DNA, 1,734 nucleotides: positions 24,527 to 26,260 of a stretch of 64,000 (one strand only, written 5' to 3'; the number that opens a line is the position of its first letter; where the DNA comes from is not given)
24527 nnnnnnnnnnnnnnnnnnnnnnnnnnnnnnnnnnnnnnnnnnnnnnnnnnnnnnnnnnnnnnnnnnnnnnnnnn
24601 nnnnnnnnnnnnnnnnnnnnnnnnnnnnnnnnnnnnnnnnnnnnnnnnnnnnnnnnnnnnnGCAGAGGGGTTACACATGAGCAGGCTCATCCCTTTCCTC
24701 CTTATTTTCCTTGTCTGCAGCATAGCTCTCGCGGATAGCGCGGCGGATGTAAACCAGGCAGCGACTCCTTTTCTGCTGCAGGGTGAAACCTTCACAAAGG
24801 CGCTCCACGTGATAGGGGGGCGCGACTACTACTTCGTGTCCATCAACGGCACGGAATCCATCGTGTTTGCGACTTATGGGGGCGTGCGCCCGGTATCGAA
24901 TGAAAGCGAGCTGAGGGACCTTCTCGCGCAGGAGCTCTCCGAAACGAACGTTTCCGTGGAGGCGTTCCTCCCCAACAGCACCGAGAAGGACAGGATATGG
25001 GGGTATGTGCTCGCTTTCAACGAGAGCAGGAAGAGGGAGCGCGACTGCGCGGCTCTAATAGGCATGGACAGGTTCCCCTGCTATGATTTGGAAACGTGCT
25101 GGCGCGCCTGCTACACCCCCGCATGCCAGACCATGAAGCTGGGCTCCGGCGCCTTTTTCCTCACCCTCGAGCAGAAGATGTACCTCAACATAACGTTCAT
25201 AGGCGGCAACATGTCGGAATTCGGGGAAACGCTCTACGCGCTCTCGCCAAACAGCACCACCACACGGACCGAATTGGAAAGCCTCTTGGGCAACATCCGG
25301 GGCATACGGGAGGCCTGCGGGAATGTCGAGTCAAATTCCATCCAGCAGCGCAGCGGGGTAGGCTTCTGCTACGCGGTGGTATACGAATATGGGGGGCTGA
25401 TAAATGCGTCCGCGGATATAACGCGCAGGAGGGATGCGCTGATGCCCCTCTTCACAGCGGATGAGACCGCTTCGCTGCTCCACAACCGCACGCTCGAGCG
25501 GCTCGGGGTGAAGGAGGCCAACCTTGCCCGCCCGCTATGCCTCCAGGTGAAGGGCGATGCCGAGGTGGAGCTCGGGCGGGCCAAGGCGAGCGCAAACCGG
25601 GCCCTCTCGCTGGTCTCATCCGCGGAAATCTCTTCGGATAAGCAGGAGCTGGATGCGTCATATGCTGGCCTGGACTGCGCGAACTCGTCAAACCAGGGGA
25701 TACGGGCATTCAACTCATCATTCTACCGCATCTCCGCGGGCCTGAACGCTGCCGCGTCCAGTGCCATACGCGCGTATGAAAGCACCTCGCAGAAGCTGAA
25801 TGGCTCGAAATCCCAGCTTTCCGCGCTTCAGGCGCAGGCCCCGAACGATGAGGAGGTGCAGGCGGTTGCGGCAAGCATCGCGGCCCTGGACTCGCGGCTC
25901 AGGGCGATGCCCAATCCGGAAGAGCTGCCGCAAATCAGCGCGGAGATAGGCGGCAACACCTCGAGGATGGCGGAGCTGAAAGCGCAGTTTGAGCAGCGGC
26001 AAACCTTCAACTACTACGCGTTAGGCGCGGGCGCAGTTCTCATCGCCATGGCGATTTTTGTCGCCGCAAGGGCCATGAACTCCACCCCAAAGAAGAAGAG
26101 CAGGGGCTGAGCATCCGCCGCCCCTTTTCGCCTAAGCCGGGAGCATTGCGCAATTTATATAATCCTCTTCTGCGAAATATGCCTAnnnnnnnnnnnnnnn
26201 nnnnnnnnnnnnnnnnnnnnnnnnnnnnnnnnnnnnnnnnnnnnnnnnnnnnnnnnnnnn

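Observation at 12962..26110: Operon of a 3456-aa secreted giant protein plus two C-terminally anchored surface proteins sharing a Cys-bracketed ~95-aa domain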

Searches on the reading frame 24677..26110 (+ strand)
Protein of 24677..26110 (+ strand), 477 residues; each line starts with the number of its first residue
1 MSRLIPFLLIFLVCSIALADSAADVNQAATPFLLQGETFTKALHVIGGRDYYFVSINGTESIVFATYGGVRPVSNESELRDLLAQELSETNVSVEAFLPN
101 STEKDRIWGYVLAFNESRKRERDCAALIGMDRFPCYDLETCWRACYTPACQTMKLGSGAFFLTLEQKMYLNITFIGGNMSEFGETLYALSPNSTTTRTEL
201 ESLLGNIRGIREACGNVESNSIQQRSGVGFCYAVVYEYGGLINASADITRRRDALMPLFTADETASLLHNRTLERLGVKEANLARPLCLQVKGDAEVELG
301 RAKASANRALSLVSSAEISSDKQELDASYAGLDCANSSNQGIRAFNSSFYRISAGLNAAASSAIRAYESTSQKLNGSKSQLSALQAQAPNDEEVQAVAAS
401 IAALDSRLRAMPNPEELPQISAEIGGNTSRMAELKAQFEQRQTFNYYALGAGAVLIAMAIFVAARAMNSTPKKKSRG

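Call 6: search_protein_families(library=pfam, proteins=[window:24677-26110:+], max_evalue=0.1)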
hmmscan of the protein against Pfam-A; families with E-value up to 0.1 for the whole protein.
window:24677-26110:+ (477 aa): 0 families

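Call 7: search_protein_families(library=ncbifam, proteins=[window:24677-26110:+], max_evalue=0.1)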
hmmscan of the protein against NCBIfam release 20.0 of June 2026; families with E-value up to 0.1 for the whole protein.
window:24677-26110:+ (477 aa): 2 families
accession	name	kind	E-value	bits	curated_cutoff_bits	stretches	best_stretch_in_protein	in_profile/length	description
NF045487.1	ASRP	equivalog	0.022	13.4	300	1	361-443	186-270/593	archaea-specific SMC-related protein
NF052375.1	antisigma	equivalog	0.052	13.5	100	1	383-465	21-105/217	anti-sigma factor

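Call 19: find_homologous_proteins(query=window:24677-26110:+, max_evalue=0.001)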
Query window:24677-26110:+ (477 aa): 7 proteins with E <= 0.001 among 8000 candidates.
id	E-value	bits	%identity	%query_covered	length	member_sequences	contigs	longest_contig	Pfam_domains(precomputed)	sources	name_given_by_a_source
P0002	0.0e+0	1036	100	100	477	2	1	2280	-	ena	-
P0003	5.2e-138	479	48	100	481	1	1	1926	-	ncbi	-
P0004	1.2e-132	461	52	88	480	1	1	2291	-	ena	-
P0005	1.2e-127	445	50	88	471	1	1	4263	-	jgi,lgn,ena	-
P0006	5.0e-97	344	45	88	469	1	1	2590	-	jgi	jgi:hypothetical protein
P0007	4.5e-86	308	41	86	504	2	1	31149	-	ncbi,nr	ncbi:MAG: hypothetical protein PHF51_03540 [Candidatus ainarchaeum sp.]|nr:hypothetical protein [Can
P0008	4.9e-81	291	41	86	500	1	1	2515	-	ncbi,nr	ncbi:Uncharacterised protein [uncultured archaeon]|nr:Uncharacterised protein [uncultured archaeon]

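Call 20: find_encoding_contigs(protein=P0007, flank=10000, max_places=3)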
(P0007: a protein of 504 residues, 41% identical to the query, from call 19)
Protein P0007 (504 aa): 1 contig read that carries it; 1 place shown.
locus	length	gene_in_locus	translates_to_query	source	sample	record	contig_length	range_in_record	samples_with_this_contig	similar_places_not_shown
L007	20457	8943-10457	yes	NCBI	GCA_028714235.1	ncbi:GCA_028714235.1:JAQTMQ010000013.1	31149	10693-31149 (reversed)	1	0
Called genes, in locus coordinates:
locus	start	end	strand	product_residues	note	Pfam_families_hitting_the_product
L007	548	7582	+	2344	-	PF25788:Ig_Rha78A_N (faint)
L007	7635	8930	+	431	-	-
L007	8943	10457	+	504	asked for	-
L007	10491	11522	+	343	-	PF09721:Exosortase_EpsH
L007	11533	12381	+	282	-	PF03477:ATP-cone (faint), PF22357:AF1548-like_C (weak)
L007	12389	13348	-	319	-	PF13421:Band_7_1, PF01145:Band_7, PF13240:Zn_Ribbon_1 (weak)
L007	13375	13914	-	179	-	-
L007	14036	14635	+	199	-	-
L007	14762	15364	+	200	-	-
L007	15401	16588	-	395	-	PF04101:Glyco_tran_28_C, PF13528:Glyco_trans_1_3 (weak)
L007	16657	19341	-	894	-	PF01411:tRNA-synt_2c, PF02091:tRNA-synt_2e (weak), PF07973:tRNA_SAD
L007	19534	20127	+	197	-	-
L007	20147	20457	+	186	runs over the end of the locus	-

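Call 27: search_protein_families(library=ncbifam, proteins=[L007:10491-11522:+, L007:7635-8930:+, L007:11533-12381:+], max_evalue=0.01)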
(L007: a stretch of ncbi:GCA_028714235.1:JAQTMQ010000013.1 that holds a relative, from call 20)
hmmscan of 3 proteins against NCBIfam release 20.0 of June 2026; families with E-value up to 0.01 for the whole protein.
L007:10491-11522:+ (343 aa): 8 families
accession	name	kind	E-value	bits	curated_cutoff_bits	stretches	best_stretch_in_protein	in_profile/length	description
TIGR02602.1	8TM_EpsH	subfamily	1e-11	44.8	105.55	1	98-275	59-232/241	exosortase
TIGR04178.1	exo_archaeo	signature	9.8e-10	38.6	23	1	190-278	2-89/97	exosortase/archaeosortase family protein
TIGR04152.1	exosort_VPLPA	exception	8.6e-08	31.7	400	1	105-335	67-294/486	VPLPA-CTERM-specific exosortase XrtD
TIGR03109.2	exosort_XrtA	exception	9.5e-08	31.8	208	1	15-280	3-256/261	exosortase A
NF038142.1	exosort_XrtW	exception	1.8e-07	29.9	425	1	104-336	89-316/494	exosortase W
NF035943.2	exosort_XrtV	exception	8.4e-07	28.5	313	1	100-276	85-259/270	exosortase V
NF046081.1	exosort_XrtX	exception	4.2e-06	26.8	170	1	150-251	33-131/168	exosortase X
TIGR03762.1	archaeo_artC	exception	0.0025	17.7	100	1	164-275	155-265/274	archaeosortase C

L007:7635-8930:+ (431 aa): 0 families

L007:11533-12381:+ (282 aa): 0 families

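Call 28: find_related_loci(query=A1, collection=genome_contigs, flank=10000)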
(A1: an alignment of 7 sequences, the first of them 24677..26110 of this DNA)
Query A1 (477 aa) in genome_contigs; peptide patterns used: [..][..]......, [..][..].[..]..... (x = any residue, [..] = any of these).
30 stretches matched a pattern; 5 encode a relative of the query (tblastn E <= 1e-3); 5 distinct loci.
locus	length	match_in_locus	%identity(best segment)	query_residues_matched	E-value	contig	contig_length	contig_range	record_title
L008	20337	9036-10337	41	26-437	8e-91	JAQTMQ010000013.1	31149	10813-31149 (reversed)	MAG: Candidatus ainarchaeum sp. isolate STA_44 NODE_2777_length_31149_cov_3.624299_Sandtown_A, whole genome shotgun sequ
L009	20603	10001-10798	34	21-288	2e-47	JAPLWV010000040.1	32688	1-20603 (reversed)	MAG: Candidatus Micrarchaeota archaeon isolate LacPavin_0920_SED5_MAG_46_22 LacPavin_0920_SED5_scaffold_101324, whole ge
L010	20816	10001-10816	34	8-279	9e-44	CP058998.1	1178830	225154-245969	MAG: Candidatus Fermentimicrarchaeum limneticum isolate Sv326 chromosome, complete genome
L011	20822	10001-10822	33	15-288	3e-42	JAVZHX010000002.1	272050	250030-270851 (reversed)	MAG: Candidatus Micrarchaeia archaeon isolate DRTY-6_201901_bins_19 DRTY-6_201901_bins_19_scaffold_2, whole genome shotg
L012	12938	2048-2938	29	8-305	1e-41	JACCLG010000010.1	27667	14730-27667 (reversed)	MAG: Candidatus Micrarchaeota archaeon isolate Sv174 k141_4207681, whole genome shotgun sequence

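Call 37: predict_structure(alignment_id=A1)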
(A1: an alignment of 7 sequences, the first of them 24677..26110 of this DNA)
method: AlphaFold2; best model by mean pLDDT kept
length: 477 residues; sequences in the alignment: 7
mean_pLDDT: 70.1   pTM: 0.46
mean pLDDT of the five models: 70.1, 65.3, 57.3, 56.2, 54.7
residues with pLDDT >= 90: 151; 70-90: 102; 50-70: 104; < 50: 120
segments of 3 or more residues with pLDDT < 50: 15-19, 108-175, 209-242, 470-477
pLDDT, mean of each block of 10 residues (from residue 1): 65 52 82 89 88 91 88 89 82 60 51 42 32 33 37 33 40 49 54 55 52 40 32 37 55 65 86 89 87 95 96 94 95 85 92 95 95 93 89 91 93 92 92 86 57 60 57 40
secondary structure, 60 per line:
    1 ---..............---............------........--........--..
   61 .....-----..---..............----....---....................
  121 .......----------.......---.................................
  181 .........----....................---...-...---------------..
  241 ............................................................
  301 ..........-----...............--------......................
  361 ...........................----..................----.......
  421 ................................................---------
elements in order: H4-17 H21-32 E39-46 E49-56 E59-65 H76-89 H94-97 H101-127 H138-144 H148-189 H194-213 H239-310 H316-330 H339-387 H392-409 H414-468

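Call 39: fold_search(model_id=the predicted structure, library=pdb)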
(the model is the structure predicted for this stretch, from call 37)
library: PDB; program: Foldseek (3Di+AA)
matches with E <= 10: 220; with E <= 0.001: 0
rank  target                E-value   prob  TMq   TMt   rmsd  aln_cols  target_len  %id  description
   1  8otz_Cu               3.8e-01  0.16  0.15  0.17  48.6       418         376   12  48-nm repeat of the native axonemal doublet microtubule from bovine sperm (released 2023-11-22)
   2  7rro_B6               8.4e-01  0.09  0.14  0.18  40.8       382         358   14  Structure of the 48-nm repeat doublet microtubule from bovine tracheal cilia (released 2021-10-27)
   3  8j07_8L               8.4e-01  0.09  0.13  0.15  41.9       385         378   12  96nm repeat of human respiratory doublet microtubule and associated axonemal complexes (released 2023-07-26)
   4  8j07_8N               9.3e-01  0.10  0.13  0.15  34.5       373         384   13  96nm repeat of human respiratory doublet microtubule and associated axonemal complexes (released 2023-07-26)
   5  7ung_B3               1.1e+00  0.09  0.13  0.16  34.6       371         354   12  48-nm repeat of the human respiratory doublet microtubule (released 2022-10-05)
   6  8otz_Ct               1.1e+00  0.09  0.15  0.18  40.6       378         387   12  48-nm repeat of the native axonemal doublet microtubule from bovine sperm (released 2023-11-22)
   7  7rro_B7               1.1e+00  0.07  0.13  0.15  40.5       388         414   13  Structure of the 48-nm repeat doublet microtubule from bovine tracheal cilia (released 2021-10-27)
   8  8otz_Cv               1.2e+00  0.10  0.15  0.17  48.1       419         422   12  48-nm repeat of the native axonemal doublet microtubule from bovine sperm (released 2023-11-22)
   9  4gbx_B                1.5e+00  0.10  0.06  0.14  10.4        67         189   22  Crystal structure of an immune complex at pH 6.5 (released 2013-01-16)
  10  2dgj_B                1.7e+00  0.12  0.17  0.26  13.0       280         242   13  Crystal structure of EbhA (756-1003 domain) from Staphylococcus aureus (released 2007-03-20)
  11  7t2a_B                2.0e+00  0.09  0.06  0.14  10.5        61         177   16  Crystal structure of HLA-DP4 in complex with Ply (released 2022-12-28)
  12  8sjd_A                2.0e+00  0.05  0.12  0.12  25.0       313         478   14  Cryo-EM structure of the Hermes transposase bound to two right-ends of its DNA transposon. (released 2023-08-02)
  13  1zgl_K                2.1e+00  0.10  0.06  0.14   7.9        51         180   22  Crystal structure of 3A6 TCR bound to MBP/HLA-DR2a (released 2005-10-18)
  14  8j07_8K               2.1e+00  0.08  0.15  0.18  32.5       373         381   12  96nm repeat of human respiratory doublet microtubule and associated axonemal complexes (released 2023-07-26)
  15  3qib_B                2.2e+00  0.11  0.06  0.15  10.1        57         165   21  Crystal structure of the 2B4 TCR in complex with MCC/I-Ek (released 2011-04-27)
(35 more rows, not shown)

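Call 53: search_protein_representatives(alignment_id=A1)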
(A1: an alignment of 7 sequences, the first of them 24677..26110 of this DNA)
Query: 7 sequences, 472 profile positions. Proteins with E-value up to 0.001 (for the whole library): 237; up to 1e-10: 102; up to 1e-30: 18. The best 150 are listed.
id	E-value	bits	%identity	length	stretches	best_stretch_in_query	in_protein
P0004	1.8e-218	742.5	-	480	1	2-470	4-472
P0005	8.9e-212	720.5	-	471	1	1-469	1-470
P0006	7.2e-204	694.4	-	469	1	5-470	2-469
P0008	4.4e-202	688.5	-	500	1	2-469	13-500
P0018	3.7e-91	322.7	-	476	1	3-470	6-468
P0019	3.2e-68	247.1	-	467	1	3-470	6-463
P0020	3.9e-56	207.2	-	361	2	8-282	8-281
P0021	1.0e-44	169.6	-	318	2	24-283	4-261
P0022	2.2e-38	148.7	-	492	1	6-461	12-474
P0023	3.0e-38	148.3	-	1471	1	94-260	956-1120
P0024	3.9e-38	147.9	-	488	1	13-465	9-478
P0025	2.8e-37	145.1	-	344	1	7-279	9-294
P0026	5.0e-36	141.0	-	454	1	7-427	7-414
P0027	2.5e-33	132.0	-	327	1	5-283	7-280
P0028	1.3e-32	129.7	-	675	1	2-447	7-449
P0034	2.4e-28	115.6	-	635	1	7-464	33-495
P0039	2.2e-26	109.2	-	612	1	3-445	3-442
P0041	3.4e-26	108.5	-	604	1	5-461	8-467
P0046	1.7e-24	102.9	-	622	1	2-384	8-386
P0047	2.9e-24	102.2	-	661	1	27-444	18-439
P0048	3.8e-24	101.8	-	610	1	18-439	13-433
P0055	1.3e-21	93.4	-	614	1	7-413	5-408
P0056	1.7e-21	93.0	-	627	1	9-458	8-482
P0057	2.3e-21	92.6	-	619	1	5-464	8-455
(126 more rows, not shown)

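Call 55: search_protein_families(library=pfam, alignment_id=A3, max_evalue=0.001)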
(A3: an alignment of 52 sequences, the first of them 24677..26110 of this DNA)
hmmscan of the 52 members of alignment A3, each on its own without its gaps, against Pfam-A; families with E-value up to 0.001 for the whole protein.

A. member 1, window:24677-26110:+ (477 aa): 0 families

B. families by the number of members that match (of 52 scanned): 8 families
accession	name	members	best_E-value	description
PF03259.23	Robl_LC7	3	5e-11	Roadblock/LC7 domain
PF13620.12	CarboxypepD_reg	1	8.7e-07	Carboxypeptidase regulatory-like domain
PF09134.16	Invasin_D3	1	9.1e-05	Invasin, domain 3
PF08505.15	MMR1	1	0.0002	Mitochondrial Myo2 receptor-related protein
PF12729.13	4HB_MCP_1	1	0.00023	Four helix bundle sensory module for signal transduction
PF08308.17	PEGA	1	0.00029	PEGA domain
PF04977.20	DivIC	1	0.00071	Septum formation initiator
PF15294.11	Leu_zip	1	0.00099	Leucine zipper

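Call 56: search_solved_structures(query=A3, max_evalue=1)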
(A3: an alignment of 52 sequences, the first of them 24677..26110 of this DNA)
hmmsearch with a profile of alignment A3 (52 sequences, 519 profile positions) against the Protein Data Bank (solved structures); distinct sequences matched with E-value up to 1: 201 (the best 60 are shown).
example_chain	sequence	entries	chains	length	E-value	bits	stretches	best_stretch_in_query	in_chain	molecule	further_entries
11sm_A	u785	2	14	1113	1.5e-07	33.9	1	235-459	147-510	Miniconductance mechanosensitive channel MscM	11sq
8qox_B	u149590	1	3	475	1.6e-06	30.6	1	324-441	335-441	Conserved membrane protein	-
6gao_A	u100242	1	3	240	1.2e-05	27.7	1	317-459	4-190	Outer capsid protein sigma-1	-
3jqh_A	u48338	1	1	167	4.4e-05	25.8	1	308-440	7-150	C-type lectin domain family 4 member M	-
9yop_A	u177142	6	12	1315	0.00012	24.4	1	263-458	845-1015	Myosin-7,General control transcription factor GCN4,Enhanced Green fluorescent protein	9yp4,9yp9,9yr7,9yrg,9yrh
6gaj_A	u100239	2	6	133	0.00013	24.3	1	321-428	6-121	Outer capsid protein sigma-1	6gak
1tr2_A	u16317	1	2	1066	0.00015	24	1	274-459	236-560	VINCULIN ISOFORM 1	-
9cpc_3J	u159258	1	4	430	0.00025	23.3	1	308-439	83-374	Tektin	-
1st6_A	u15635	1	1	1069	0.0003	23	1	231-459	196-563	Vinculin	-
6fuy_A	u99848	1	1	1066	0.00034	22.8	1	274-459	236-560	Vinculin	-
5xg2_A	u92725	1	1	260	0.00058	22.1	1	243-435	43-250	Chromosome partition protein Smc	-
4uy3_A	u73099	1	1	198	0.0008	21.6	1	281-431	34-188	SEPTATION RING FORMATION REGULATOR EZRA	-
6upw_L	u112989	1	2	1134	0.00084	21.5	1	274-459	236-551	Vinculin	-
7ktt_A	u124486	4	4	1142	0.00093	21.4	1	274-459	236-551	metavinculin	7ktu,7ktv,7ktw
6nr7_A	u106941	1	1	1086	0.0017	20.5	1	231-459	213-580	Vinculin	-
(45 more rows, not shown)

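Call 60: find_related_loci(query=A4, collection=metagenome_contigs, flank=10000)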
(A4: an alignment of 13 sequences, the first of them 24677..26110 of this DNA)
Query A4 (477 aa) in metagenome_contigs; peptide patterns used: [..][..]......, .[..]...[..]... (x = any residue, [..] = any of these).
285 stretches matched a pattern; 9 encode a relative of the query (tblastn E <= 1e-3); 9 distinct loci.
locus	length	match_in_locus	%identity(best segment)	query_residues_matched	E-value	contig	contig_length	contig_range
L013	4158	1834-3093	50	1-422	3e-135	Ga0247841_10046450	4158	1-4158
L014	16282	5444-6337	33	21-327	5e-47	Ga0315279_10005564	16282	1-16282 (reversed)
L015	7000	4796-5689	33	21-327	8e-47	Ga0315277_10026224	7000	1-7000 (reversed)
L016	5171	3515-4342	33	2-279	8e-45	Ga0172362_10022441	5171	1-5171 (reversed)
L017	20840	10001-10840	36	7-288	3e-44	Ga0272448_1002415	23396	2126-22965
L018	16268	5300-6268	28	17-344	6e-39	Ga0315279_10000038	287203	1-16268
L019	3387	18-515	33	111-279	1e-23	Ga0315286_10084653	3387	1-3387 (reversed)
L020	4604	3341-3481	43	121-166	4e-8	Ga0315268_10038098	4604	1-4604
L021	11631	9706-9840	44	121-164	1e-7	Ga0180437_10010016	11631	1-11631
